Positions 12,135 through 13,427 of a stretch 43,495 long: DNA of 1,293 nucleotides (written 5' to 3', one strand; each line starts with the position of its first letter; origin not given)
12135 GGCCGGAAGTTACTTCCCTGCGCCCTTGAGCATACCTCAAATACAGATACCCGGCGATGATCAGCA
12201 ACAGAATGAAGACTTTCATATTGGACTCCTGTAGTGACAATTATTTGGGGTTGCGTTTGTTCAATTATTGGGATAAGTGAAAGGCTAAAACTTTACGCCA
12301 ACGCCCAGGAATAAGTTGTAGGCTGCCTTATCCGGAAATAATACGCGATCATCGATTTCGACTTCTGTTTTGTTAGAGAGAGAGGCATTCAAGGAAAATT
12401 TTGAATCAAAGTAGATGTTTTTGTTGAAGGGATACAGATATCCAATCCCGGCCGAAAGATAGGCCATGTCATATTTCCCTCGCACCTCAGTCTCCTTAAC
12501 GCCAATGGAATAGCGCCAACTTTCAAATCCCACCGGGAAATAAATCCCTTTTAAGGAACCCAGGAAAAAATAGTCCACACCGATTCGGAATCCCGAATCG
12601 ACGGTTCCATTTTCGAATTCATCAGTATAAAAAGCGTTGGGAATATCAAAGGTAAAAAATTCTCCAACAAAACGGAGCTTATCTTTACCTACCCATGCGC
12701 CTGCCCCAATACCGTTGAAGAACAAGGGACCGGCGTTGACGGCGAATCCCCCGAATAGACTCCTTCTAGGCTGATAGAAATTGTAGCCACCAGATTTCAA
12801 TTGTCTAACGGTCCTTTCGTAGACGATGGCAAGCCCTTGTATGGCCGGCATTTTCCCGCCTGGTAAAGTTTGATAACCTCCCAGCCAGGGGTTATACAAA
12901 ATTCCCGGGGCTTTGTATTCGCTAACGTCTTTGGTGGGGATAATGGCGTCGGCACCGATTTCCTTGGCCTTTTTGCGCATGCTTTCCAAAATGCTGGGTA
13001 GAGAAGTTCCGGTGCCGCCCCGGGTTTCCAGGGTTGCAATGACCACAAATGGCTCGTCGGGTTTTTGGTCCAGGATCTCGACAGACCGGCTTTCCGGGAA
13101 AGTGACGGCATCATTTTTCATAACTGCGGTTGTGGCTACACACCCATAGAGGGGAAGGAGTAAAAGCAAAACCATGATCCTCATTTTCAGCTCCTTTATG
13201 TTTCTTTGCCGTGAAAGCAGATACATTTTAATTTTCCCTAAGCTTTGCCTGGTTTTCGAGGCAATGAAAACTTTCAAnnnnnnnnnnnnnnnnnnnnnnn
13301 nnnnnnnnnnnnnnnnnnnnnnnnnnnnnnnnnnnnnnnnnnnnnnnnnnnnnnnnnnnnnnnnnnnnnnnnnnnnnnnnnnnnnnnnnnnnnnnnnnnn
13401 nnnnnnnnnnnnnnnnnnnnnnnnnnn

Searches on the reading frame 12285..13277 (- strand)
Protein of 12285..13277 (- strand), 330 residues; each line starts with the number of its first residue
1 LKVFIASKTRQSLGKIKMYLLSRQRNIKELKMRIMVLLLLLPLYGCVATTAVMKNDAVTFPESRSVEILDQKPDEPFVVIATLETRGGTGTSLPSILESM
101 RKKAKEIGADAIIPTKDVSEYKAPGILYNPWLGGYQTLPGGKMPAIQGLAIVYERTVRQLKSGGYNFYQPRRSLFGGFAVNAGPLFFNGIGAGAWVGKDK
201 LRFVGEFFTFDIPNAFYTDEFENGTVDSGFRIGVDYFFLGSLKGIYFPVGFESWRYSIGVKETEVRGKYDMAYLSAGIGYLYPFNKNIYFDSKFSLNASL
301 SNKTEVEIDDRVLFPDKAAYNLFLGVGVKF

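Call 3: search_protein_families(library=pfam, proteins=[window:12285-13277:-], max_evalue=0.1)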
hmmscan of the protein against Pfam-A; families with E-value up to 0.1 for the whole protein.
window:12285-13277:- (330 aa): 0 families

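Call 4: search_protein_families(library=padloc, proteins=[window:12285-13277:-], max_evalue=0.1)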
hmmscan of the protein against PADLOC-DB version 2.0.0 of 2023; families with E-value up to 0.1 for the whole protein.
window:12285-13277:- (330 aa): 0 families

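Call 9: search_protein_families(library=ncbifam, proteins=[window:12285-13277:-], max_evalue=0.1)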
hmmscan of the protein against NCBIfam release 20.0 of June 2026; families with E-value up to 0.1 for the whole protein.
window:12285-13277:- (330 aa): 1 family
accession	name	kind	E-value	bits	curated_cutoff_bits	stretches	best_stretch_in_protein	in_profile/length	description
NF049866.1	outer_TDE1717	subfamily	0.027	14.4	135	1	262-330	139-210/210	TDE1717 family outer membrane beta-barrel protein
